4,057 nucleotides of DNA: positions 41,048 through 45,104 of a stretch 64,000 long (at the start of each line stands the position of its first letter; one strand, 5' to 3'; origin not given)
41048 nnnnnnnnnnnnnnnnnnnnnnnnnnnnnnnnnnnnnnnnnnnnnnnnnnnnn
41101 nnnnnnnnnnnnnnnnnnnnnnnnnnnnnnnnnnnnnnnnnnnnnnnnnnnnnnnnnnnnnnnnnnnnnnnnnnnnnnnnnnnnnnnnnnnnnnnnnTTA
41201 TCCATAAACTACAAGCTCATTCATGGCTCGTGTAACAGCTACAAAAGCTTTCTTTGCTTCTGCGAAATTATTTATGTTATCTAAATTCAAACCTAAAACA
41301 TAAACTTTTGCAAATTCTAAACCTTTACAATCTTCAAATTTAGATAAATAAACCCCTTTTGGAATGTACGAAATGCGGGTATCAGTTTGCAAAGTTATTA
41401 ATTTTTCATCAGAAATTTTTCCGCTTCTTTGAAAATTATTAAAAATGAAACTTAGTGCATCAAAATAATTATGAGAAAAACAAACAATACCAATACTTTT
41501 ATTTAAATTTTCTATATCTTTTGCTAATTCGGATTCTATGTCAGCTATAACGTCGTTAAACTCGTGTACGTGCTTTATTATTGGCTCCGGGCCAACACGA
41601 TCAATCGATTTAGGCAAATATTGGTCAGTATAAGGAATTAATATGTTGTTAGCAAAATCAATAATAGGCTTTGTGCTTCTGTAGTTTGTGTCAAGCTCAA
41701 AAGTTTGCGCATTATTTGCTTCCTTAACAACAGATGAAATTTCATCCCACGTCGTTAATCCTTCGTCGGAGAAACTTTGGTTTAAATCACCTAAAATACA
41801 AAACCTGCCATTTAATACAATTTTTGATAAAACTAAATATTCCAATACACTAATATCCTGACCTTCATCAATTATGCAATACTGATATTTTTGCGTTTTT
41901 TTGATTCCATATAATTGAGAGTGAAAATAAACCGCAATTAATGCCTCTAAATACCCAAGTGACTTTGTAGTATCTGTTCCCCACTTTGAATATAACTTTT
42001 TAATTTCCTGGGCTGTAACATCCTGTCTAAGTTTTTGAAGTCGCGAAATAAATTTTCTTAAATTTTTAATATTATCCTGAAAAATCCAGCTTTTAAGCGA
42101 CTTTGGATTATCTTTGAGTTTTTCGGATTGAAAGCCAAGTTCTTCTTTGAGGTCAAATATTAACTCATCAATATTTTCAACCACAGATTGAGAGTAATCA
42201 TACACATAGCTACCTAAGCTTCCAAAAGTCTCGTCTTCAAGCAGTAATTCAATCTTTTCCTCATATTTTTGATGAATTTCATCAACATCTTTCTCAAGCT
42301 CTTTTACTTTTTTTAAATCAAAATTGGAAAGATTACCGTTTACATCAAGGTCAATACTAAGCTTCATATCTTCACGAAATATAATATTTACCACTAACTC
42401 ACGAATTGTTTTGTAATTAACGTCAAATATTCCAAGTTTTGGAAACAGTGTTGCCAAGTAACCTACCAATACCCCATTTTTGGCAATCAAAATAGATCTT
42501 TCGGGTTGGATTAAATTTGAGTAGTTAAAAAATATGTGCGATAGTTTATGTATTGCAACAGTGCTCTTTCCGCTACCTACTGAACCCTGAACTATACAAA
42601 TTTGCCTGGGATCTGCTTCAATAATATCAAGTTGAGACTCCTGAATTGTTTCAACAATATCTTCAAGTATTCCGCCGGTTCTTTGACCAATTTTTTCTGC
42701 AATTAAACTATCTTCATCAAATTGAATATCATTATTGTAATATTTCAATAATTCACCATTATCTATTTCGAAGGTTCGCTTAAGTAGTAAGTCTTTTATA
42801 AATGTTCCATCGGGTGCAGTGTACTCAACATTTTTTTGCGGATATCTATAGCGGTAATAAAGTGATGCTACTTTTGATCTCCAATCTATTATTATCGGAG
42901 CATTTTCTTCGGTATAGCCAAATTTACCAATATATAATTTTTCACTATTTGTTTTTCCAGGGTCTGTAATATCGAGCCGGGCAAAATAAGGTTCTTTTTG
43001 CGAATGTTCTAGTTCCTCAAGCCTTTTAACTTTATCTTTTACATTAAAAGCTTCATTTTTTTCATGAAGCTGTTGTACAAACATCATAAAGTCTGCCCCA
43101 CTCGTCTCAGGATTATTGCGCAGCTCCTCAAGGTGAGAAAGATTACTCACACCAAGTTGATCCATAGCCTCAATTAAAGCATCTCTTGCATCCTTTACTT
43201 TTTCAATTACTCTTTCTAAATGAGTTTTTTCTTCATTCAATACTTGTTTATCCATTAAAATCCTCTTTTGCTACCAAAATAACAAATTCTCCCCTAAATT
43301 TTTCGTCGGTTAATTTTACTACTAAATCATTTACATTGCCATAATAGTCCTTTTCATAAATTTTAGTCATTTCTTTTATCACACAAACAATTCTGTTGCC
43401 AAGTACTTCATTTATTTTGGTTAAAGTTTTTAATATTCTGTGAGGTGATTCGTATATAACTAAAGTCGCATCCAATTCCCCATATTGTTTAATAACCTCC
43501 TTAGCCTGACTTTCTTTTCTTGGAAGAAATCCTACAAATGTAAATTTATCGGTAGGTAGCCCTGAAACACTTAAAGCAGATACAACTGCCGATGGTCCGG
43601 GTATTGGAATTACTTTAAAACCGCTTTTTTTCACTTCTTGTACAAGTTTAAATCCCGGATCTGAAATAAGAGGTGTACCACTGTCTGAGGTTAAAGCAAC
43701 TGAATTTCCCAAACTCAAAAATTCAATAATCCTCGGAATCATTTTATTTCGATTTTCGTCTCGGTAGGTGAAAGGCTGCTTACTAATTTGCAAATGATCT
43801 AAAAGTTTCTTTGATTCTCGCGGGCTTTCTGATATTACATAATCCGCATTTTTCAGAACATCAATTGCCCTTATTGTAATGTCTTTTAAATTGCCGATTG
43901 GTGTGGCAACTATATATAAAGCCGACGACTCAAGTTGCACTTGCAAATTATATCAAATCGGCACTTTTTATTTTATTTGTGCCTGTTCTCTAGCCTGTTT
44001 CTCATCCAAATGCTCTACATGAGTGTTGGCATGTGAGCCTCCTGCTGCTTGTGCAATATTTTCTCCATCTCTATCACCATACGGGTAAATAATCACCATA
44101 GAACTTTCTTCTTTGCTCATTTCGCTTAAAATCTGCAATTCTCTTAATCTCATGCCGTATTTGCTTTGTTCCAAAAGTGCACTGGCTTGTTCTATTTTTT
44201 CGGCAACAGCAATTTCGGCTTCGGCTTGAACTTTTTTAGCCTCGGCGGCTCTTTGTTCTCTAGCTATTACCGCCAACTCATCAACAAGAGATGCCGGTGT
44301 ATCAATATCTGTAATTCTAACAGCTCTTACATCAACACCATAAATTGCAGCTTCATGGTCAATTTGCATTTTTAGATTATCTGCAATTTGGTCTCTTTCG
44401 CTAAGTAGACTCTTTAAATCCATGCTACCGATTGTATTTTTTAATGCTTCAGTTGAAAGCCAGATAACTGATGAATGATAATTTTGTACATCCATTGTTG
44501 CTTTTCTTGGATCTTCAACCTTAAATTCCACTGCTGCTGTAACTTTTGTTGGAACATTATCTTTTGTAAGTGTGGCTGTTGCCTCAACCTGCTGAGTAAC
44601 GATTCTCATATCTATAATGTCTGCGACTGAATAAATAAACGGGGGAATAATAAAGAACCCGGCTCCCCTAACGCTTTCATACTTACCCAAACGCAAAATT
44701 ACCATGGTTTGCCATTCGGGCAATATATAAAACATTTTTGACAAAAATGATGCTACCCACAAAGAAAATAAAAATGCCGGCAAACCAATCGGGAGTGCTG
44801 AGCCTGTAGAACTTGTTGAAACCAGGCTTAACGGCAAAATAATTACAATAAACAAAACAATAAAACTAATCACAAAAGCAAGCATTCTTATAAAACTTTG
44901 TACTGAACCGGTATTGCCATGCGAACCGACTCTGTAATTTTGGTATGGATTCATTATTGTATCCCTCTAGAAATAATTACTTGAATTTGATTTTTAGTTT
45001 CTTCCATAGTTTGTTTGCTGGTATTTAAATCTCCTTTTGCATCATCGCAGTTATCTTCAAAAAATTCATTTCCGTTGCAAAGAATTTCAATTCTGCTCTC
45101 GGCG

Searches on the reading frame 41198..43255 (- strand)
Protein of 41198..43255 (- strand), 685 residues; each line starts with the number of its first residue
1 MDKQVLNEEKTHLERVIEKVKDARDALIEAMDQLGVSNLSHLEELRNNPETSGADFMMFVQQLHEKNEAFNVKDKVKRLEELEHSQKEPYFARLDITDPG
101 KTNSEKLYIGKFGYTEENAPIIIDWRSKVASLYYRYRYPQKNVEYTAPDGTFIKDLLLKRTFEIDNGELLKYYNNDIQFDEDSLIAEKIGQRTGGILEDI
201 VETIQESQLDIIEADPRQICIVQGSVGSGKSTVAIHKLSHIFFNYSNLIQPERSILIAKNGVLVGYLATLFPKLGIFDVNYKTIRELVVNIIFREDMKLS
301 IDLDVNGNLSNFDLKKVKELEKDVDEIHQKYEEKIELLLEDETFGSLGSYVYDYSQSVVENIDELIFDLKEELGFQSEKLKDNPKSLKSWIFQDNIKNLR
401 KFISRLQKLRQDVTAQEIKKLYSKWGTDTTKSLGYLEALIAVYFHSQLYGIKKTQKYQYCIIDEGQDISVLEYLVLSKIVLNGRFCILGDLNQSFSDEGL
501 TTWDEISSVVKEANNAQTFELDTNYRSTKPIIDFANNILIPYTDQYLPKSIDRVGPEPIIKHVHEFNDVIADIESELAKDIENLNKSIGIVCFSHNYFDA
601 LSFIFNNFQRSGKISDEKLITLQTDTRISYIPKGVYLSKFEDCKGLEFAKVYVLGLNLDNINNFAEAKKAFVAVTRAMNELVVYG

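Call 94: search_protein_families(library=pfam, proteins=[window:41198-43255:-], max_evalue=0.001)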
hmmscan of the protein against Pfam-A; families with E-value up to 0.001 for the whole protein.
window:41198-43255:- (685 aa): 5 families
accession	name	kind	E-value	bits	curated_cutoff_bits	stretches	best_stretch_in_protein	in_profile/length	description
PF00580.27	UvrD-helicase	-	3.1e-08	34.1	23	1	206-494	3-251/271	UvrD/REP helicase N-terminal domain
PF01443.25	Viral_helicase1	-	2.3e-07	31.3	21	0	572-684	114-227/228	Viral superfamily 1 RNA helicase core domain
PF13361.12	UvrD_C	-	3.7e-06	27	25.6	1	520-605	2-91/350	UvrD-like helicase C-terminal domain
PF13245.12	AAA_19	-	1.2e-05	25.9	25.1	1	212-496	5-131/134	AAA domain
PF14063.11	DUF4254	-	0.00079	19.7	27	0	3-54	24-78/144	Protein of unknown function (DUF4254)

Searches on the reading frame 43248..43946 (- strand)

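Call 94: search_protein_families(library=pfam, proteins=[window:43248-43946:-], max_evalue=0.001)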
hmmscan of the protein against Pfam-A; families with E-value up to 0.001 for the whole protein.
window:43248-43946:- (232 aa): 1 family
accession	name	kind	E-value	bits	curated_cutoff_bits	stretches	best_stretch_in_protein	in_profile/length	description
PF00590.25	TP_methylase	-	1.7e-29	103.7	27.8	1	10-201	2-204/212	Tetrapyrrole (Corrin/Porphyrin) Methylases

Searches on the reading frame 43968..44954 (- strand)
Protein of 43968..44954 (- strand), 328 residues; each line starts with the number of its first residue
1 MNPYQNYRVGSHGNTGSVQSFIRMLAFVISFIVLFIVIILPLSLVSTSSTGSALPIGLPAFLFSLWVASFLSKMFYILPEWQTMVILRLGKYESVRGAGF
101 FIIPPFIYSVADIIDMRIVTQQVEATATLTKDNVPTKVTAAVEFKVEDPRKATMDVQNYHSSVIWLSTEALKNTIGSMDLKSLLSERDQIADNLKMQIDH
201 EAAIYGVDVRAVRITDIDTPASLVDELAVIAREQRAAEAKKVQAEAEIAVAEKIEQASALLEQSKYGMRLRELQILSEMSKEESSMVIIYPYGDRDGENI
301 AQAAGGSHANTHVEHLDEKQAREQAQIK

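Call 94: search_protein_families(library=pfam, proteins=[window:43968-44954:-], max_evalue=0.001)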
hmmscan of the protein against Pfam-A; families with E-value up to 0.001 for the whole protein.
window:43968-44954:- (328 aa): 1 family
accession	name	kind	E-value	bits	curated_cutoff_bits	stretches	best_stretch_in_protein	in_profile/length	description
PF01145.31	Band_7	-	2.5e-28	99.7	23.6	1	77-252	2-173/176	SPFH domain / Band 7 family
